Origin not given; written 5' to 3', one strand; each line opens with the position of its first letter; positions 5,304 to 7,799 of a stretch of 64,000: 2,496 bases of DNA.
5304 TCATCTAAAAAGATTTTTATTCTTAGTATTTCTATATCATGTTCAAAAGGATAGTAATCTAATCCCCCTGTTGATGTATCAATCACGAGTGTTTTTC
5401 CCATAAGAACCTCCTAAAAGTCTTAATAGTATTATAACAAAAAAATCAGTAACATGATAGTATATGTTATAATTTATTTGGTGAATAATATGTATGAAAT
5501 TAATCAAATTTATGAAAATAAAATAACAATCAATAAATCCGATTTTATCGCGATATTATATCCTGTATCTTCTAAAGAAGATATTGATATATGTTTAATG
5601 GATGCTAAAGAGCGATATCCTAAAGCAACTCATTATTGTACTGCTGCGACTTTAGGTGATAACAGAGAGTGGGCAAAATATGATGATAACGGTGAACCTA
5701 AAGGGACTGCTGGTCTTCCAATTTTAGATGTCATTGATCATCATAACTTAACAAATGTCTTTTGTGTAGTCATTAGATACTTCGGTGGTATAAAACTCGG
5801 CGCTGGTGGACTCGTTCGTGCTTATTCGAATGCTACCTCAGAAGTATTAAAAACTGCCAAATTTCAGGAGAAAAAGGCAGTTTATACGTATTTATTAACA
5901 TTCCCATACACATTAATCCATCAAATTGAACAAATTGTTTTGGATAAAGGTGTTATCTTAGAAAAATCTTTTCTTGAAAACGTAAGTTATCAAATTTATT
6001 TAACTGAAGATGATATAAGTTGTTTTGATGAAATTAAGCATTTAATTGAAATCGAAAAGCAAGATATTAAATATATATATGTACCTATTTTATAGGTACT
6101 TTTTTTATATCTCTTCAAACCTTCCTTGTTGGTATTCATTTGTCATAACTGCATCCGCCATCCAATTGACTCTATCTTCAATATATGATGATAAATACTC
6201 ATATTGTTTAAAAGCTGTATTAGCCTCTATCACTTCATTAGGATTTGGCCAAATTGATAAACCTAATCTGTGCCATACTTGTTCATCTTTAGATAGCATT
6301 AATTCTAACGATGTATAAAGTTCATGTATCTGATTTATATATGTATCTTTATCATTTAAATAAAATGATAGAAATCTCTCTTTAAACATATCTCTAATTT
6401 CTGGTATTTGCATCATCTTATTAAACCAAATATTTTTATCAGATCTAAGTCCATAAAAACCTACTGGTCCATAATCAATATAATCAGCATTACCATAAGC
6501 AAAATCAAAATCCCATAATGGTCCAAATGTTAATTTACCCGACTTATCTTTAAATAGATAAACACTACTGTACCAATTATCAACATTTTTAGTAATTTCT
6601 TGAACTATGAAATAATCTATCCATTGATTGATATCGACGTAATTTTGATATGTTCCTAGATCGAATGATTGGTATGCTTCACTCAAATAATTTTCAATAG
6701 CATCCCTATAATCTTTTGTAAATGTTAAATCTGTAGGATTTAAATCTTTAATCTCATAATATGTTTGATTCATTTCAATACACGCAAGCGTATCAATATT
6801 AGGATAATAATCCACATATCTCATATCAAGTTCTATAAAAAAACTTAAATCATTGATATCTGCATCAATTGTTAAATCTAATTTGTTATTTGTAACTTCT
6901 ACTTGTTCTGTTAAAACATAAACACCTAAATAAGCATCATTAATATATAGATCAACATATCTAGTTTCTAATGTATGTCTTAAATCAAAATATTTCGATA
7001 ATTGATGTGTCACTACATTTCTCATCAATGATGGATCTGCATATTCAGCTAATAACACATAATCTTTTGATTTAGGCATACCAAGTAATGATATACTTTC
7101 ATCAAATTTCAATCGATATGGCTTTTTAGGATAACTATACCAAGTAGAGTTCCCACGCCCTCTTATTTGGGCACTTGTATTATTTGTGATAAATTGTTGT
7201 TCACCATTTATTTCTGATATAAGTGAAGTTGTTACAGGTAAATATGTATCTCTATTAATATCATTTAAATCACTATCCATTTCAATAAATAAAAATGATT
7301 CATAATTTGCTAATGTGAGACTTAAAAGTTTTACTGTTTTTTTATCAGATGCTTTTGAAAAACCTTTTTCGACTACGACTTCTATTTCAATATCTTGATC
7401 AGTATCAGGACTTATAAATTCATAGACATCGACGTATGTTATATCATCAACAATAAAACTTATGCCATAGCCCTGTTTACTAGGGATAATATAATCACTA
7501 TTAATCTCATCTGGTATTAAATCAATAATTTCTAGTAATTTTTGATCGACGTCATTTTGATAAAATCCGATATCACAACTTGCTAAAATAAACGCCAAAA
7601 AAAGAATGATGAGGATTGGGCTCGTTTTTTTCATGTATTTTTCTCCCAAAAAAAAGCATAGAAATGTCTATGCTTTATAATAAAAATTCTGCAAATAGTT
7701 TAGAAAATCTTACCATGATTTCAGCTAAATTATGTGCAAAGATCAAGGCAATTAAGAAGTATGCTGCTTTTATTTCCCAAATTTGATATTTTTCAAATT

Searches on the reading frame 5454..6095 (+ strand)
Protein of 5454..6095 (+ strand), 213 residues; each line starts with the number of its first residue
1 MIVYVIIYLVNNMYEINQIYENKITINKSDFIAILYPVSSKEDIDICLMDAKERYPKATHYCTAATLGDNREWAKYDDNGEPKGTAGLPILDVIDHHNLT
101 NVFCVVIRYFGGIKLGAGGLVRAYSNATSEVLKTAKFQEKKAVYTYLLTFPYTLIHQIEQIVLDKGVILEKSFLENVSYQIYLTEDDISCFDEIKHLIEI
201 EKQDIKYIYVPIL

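Call 65: search_protein_families(library=pfam, proteins=[window:5454-6095:+], max_evalue=0.0001)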
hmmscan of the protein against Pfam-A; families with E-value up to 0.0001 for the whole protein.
window:5454-6095:+ (213 aa): 1 family
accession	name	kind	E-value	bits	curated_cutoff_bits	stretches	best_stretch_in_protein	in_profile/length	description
PF01205.25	UPF0029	-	7.2e-35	119.7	27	1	28-132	2-107/107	Uncharacterized protein family UPF0029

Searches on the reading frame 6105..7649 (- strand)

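Call 65: search_protein_families(library=pfam, proteins=[window:6105-7649:-], max_evalue=0.0001)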
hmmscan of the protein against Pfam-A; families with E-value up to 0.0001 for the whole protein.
window:6105-7649:- (514 aa): 1 family
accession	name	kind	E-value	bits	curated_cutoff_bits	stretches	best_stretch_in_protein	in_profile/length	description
PF08757.17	CotH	-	1.1e-41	143.8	23.8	1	162-497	1-322/322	CotH kinase protein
